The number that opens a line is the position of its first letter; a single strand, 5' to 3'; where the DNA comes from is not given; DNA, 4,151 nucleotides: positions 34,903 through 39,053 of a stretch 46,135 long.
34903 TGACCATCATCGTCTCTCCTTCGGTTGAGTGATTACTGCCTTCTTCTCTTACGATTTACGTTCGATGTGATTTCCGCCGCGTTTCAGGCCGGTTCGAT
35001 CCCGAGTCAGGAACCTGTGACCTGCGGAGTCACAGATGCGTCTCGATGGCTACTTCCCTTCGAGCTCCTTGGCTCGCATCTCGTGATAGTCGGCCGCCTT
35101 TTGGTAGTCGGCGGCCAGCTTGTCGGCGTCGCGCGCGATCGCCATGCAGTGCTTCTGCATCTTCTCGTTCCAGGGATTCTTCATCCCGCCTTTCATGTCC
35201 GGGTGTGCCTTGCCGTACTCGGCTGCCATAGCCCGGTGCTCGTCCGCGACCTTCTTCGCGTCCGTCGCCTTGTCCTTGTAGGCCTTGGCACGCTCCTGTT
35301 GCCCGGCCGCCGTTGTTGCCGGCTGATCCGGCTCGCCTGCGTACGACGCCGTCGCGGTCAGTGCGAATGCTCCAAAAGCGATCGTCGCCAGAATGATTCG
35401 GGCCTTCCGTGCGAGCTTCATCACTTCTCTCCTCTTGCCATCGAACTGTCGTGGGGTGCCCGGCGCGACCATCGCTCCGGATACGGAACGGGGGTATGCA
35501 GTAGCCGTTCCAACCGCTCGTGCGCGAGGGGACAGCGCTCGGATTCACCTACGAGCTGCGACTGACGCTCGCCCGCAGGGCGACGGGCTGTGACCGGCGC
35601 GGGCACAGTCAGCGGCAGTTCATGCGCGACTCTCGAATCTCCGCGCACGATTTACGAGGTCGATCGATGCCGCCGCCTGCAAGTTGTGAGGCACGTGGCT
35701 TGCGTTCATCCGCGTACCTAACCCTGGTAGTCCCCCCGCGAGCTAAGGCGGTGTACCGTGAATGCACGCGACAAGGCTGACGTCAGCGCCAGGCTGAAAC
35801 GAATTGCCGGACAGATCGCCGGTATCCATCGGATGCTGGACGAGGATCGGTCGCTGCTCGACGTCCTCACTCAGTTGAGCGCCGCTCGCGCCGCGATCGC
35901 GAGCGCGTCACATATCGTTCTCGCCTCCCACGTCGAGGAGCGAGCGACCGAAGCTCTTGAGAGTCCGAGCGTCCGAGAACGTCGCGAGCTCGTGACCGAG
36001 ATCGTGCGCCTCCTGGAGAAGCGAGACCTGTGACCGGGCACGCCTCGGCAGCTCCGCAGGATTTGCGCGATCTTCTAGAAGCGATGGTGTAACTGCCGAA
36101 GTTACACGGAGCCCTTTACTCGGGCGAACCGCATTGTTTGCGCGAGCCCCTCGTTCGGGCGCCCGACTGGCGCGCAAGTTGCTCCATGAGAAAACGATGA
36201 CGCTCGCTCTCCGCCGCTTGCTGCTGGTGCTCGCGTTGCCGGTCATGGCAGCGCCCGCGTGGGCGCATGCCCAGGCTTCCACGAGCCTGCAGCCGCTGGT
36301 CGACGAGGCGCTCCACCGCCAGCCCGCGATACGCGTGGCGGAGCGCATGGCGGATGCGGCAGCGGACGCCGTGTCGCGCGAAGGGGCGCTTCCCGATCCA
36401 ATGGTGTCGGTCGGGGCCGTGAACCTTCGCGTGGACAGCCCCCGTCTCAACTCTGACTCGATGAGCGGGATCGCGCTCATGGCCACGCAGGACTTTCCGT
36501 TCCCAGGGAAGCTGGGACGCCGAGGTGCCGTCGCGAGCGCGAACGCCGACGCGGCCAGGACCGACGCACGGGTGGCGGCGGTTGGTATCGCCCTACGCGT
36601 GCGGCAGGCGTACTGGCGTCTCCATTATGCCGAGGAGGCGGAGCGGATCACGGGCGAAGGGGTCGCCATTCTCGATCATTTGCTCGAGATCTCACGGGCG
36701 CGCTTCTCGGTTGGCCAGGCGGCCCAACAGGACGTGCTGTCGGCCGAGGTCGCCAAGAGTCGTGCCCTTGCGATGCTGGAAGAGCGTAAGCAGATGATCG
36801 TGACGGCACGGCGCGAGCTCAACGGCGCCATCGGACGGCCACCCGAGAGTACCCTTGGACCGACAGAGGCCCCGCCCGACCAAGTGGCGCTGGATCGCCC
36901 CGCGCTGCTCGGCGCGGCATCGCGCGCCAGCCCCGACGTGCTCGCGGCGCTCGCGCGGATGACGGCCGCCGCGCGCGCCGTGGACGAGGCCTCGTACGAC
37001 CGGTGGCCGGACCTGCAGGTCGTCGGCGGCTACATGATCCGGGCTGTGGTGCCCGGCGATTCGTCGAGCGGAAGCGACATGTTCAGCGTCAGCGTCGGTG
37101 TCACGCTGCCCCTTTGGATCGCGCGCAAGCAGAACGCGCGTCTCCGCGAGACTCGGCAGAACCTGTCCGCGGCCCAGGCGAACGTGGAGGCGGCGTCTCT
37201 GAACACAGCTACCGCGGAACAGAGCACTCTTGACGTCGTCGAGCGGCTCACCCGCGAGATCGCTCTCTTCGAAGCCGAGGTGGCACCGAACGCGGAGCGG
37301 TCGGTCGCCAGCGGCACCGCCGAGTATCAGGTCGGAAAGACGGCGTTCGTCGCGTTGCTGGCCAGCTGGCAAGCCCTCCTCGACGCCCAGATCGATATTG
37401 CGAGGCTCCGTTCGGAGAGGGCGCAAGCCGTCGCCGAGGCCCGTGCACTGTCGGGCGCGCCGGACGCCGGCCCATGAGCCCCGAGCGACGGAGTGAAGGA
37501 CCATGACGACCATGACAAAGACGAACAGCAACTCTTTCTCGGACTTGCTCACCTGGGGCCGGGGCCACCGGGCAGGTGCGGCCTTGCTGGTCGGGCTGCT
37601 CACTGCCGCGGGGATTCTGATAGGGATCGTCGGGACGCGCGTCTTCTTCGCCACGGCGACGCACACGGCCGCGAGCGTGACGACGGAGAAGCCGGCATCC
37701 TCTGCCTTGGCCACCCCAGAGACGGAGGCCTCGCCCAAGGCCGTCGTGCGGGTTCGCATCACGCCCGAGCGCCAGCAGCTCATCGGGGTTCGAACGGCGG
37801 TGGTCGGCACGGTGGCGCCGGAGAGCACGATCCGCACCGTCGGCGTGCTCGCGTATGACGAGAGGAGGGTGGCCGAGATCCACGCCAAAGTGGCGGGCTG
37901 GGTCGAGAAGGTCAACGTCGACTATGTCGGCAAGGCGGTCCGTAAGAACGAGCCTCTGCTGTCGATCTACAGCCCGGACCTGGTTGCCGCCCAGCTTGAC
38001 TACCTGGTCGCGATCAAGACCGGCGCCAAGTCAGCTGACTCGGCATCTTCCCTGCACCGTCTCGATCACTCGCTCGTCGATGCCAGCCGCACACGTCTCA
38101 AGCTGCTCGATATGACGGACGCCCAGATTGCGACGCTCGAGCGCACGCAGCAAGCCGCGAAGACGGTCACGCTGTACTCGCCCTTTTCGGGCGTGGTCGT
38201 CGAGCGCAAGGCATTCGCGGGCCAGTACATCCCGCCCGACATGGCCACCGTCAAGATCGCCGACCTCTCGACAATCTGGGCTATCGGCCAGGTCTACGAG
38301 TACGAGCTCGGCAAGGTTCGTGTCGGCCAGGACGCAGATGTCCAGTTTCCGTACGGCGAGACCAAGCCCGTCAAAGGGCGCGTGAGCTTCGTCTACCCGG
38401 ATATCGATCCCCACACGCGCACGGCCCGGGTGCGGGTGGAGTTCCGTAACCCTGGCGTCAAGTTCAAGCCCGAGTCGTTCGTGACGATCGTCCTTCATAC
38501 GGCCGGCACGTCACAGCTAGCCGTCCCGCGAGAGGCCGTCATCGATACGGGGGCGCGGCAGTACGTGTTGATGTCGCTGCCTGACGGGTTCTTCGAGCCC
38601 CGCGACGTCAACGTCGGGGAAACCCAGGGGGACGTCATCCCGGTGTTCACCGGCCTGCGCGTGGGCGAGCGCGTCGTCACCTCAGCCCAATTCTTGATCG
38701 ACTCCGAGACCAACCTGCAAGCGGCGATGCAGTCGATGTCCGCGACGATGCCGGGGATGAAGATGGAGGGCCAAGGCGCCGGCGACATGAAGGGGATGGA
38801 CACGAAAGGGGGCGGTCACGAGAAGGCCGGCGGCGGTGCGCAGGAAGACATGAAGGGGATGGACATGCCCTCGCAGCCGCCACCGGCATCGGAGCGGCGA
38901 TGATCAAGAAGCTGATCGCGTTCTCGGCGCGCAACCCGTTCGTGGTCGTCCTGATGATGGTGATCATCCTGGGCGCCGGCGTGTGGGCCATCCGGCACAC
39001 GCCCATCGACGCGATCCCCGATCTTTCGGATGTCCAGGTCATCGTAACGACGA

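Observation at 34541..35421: Tandem paralogous secreted His/Met-rich helical proteins of an unrecognised family, divergent from the CsoR-like regulator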

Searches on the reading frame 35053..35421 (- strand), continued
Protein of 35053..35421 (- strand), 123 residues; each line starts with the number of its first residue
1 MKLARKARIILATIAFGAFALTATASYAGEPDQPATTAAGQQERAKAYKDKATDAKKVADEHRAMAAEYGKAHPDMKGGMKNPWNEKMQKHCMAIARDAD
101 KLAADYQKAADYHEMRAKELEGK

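Call 81: search_protein_families(library=ncbifam, proteins=[L004:8405-9751:+, L001:9681-10940:+, L001:8972-9649:+], max_evalue=0.01)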
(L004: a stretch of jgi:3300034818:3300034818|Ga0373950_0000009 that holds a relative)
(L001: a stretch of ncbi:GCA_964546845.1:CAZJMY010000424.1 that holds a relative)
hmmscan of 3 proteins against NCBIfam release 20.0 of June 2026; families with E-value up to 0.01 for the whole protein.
L004:8405-9751:+ (448 aa): 9 families
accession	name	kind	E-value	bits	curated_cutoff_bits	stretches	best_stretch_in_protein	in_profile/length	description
TIGR02304.1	aden_form_hyp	equivalog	4.5e-39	134.7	251.9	1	10-396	6-377/430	F390 synthetase-related protein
NF045666.1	DVU1553_fam_AMP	equivalog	2.7e-27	95.7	300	1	14-346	10-330/331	DVU_1553 family AMP-dependent CoA ligase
NF041878.1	paak_haloarch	equivalog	1.1e-19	70.3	700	1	111-353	87-331/427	phenylacetate--CoA ligase PaaK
NF053551.1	FlxY_rubin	equivalog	1.5e-19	70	520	1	244-383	220-355/424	flexirubin biosynthesis putative acyl-CoA ligase FlxY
NF041217.1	BagE_FevW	exception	4.1e-16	59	800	1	111-346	76-310/424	bagremycin/ferroverdin synthetase BagE/FevW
TIGR03335.1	F390_ftsA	equivalog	1.5e-15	56.9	458.7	1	26-336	13-319/445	coenzyme F390 synthetase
TIGR02155.1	PA_CoA_ligase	equivalog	9.8e-12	44.1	646.3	1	227-353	196-323/422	phenylacetate--CoA ligase PaaK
TIGR01733.1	AA-adenyl-dom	subfamily_domain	1.4e-06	27.4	317.4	1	104-300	120-320/409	amino acid adenylation domain-containing protein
NF041596.1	fum_diaprop_lig_DdaG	equivalog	0.00052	19.1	700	1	167-407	112-347/390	fumarate--(S)-2,3-diaminopropanoate ligase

L001:9681-10940:+ (419 aa): 0 families

L001:8972-9649:+ (225 aa): 1 family
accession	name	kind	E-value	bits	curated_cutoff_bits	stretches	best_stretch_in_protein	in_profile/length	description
TIGR01448.2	helicase_RecD2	equivalog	0.003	15.8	500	1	25-48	334-357/713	SF1B family DNA helicase RecD2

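Call 82: search_solved_structures(query=L004:8405-9751:+, max_evalue=0.01)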
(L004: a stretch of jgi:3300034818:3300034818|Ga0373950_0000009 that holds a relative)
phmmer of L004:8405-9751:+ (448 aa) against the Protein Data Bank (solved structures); distinct sequences matched with E-value up to 0.01: 8.
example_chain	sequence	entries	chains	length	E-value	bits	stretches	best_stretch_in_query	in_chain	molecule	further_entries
4r1l_A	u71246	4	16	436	2.7e-18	69.5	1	216-355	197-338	Phenylacetate-coenzyme A ligase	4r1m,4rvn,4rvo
6wuq_A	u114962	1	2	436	1.4e-15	60.5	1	110-413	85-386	AjiA1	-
6siw_A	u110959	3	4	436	3.4e-15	59.3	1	111-341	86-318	PaaK-like ligase (AMP-dependent synthetase and ligase) | AMP-dependent synthetase and ligase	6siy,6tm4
6siw_B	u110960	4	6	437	4.5e-15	58.8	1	111-341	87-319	PaaK-like ligase (AMP-dependent synthetase and ligase) | AMP-dependent synthetase and ligase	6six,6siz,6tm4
9s3l_A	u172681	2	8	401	1.5e-12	50.5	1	179-351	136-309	Phenylacetate-CoA ligase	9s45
6hdw_A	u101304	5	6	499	9.2e-10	41.4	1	21-353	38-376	2-hydroxyisobutyryl-CoA synthetase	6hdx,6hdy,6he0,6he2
2y27_A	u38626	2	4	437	2.9e-06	29.8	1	196-355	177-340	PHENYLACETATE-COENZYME A LIGASE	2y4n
2y4o_A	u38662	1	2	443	0.00031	23.1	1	233-378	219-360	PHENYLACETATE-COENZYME A LIGASE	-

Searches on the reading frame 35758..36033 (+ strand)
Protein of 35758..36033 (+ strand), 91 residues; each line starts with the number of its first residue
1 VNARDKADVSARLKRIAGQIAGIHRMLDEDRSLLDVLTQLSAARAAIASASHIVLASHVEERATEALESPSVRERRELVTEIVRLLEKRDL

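Call 8: search_protein_families(library=pfam, proteins=[window:35758-36033:+], max_evalue=0.001)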
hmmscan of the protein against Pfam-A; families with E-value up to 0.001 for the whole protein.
window:35758-36033:+ (91 aa): 1 family
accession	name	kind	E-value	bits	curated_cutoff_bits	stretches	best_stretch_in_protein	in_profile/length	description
PF02583.22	Trns_repr_metal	-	3.5e-21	75.8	22.8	1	5-87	1-77/78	Metal-sensitive transcriptional repressor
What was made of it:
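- On CsoR/RcnR family (the divergent regulator, 35758-36033): PF02583 75.8 bits against a cut-off of 22.8 (call 8).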

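Call 41: search_protein_families(library=ncbifam, proteins=[window:35758-36033:+], max_evalue=0.00001)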
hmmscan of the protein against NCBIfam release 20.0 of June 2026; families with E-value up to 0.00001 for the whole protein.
window:35758-36033:+ (91 aa): 3 families
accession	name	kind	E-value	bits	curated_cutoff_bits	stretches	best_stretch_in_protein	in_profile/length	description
NF052430.1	repress_RicR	exception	5.1e-14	52.7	175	1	5-69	7-71/93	copper-sensing transcriptional repressor RicR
NF011613.0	PRK15039.1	equivalog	6.8e-10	39.5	138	1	3-66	5-68/90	Ni(II)/Co(II)-binding transcriptional repressor RcnR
NF008464.0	PRK11352.1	equivalog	3.1e-09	37.1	133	1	3-85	5-85/91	formaldehyde-responsive transcriptional repressor FrmR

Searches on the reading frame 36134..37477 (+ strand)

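Call 8: search_protein_families(library=pfam, proteins=[window:36134-37477:+], max_evalue=0.001)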
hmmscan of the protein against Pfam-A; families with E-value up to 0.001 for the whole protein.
window:36134-37477:+ (447 aa): 1 family
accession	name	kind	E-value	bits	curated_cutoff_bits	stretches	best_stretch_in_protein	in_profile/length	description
PF02321.23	OEP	-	1.3e-36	126.6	22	2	52-234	1-187/187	Outer membrane efflux protein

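Call 41: search_protein_families(library=ncbifam, proteins=[window:36134-37477:+], max_evalue=0.00001)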
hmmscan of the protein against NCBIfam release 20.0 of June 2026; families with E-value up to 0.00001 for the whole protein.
window:36134-37477:+ (447 aa): 5 families
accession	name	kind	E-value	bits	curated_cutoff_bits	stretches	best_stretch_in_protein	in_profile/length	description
TIGR01845.1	outer_NodT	subfamily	9.3e-23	80.8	210.05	1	39-434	46-451/460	efflux transporter outer membrane subunit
TIGR01844.1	type_I_sec_TolC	subfamily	2e-22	79.8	225.15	1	134-440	94-397/414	TolC family outer membrane protein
NF033143.1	efflux_OM_AdeK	equivalog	1.1e-06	27.7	900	1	140-419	159-430/480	multidrug efflux RND transporter AdeIJK outer membrane channel subunit AdeK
NF045679.1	DiMtlExpIhpA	equivalog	1.5e-06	27.2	650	1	30-441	11-413/424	divalent metal ion exporter subunit IhpA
NF007002.0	PRK09465.1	equivalog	3.3e-06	25.9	495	0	44-426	19-409/460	outer membrane channel protein TolC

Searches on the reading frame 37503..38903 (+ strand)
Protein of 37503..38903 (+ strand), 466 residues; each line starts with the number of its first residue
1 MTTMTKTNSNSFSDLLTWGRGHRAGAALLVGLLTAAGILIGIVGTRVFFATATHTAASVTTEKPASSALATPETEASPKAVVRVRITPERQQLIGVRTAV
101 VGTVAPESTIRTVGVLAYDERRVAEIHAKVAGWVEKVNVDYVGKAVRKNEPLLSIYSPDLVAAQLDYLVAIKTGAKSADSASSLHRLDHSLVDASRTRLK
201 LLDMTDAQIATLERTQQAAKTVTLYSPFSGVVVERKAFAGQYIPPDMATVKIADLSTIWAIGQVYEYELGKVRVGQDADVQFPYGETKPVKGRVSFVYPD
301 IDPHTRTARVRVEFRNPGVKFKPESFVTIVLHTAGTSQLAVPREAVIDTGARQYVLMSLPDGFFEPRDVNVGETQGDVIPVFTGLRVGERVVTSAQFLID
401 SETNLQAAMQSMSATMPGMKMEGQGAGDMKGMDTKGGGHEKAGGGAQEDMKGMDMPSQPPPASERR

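Call 8: search_protein_families(library=pfam, proteins=[window:37503-38903:+], max_evalue=0.001)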
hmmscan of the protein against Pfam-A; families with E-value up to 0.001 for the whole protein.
window:37503-38903:+ (466 aa): 3 families
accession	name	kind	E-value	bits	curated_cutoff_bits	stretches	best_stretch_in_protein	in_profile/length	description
PF16576.10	HlyD_D23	-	4.6e-75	252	30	1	108-327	4-214/214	Barrel-sandwich domain of CusB or HlyD membrane-fusion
PF13437.12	HlyD_3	-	6.5e-19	69.1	22.2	1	223-323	1-105/106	HlyD family secretion protein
PF16572.11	HlyD_D4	-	9.9e-06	25.8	26.4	1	152-217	1-54/55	Long alpha hairpin domain of cation efflux system protein, CusB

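Call 41: search_protein_families(library=ncbifam, proteins=[window:37503-38903:+], max_evalue=0.00001)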
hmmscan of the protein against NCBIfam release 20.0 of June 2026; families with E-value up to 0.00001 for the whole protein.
window:37503-38903:+ (466 aa): 12 families
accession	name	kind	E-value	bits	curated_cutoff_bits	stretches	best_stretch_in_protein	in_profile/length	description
NF007303.0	PRK09783.1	subfamily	7.3e-43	146.5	390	1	76-414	81-407/414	copper/silver efflux system membrane fusion protein CusB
TIGR00999.1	8a0102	subfamily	2.8e-39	134.9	319.3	1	214-400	85-271/271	CzcB/NccB family metal efflux transporter periplasmic adaptor subunit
TIGR01730.1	RND_mfp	subfamily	4.2e-36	124.5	94.9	1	106-400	11-314/322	efflux RND transporter periplasmic adaptor subunit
NF045680.1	DiMtlExpIhpB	equivalog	7.5e-27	94.2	450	1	207-404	124-319/326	divalent metal ion exporter adaptor subunit IhpB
NF007132.1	PRK09578.1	equivalog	9.3e-15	54.3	512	1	281-414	248-382/396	MexX/AxyX family multidrug efflux RND transporter periplasmic adaptor subunit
TIGR00998.1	8a0101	subfamily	2.7e-09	36.4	390.8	1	210-295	193-279/334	EmrA/EmrK family multidrug efflux transporter periplasmic adaptor subunit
TIGR02971.1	heterocyst_DevB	subfamily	4.5e-09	36.1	129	1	198-298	180-279/327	ABC exporter membrane fusion protein, DevB family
NF007785.0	PRK10476.1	equivalog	5.9e-08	31.9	376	1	204-295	191-282/347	multidrug transporter subunit MdtN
NF008606.0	PRK11578.1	equivalog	2.2e-06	27.1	342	0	185-395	144-364/371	macrolide transporter subunit MacA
NF045904.1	RND-peri-MexE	equivalog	2.3e-06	26.8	714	0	286-395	246-356/390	multidrug efflux RND transporter periplasmic adaptor subunit MexE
NF007362.0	PRK09859.1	equivalog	2.4e-06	26.9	738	0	285-400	247-364/385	multidrug transporter subunit MdtE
NF000272.2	OqxA_adapt_sub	exception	3.1e-06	26.4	835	0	286-394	256-365/391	multidrug efflux RND transporter periplasmic adaptor subunit OqxA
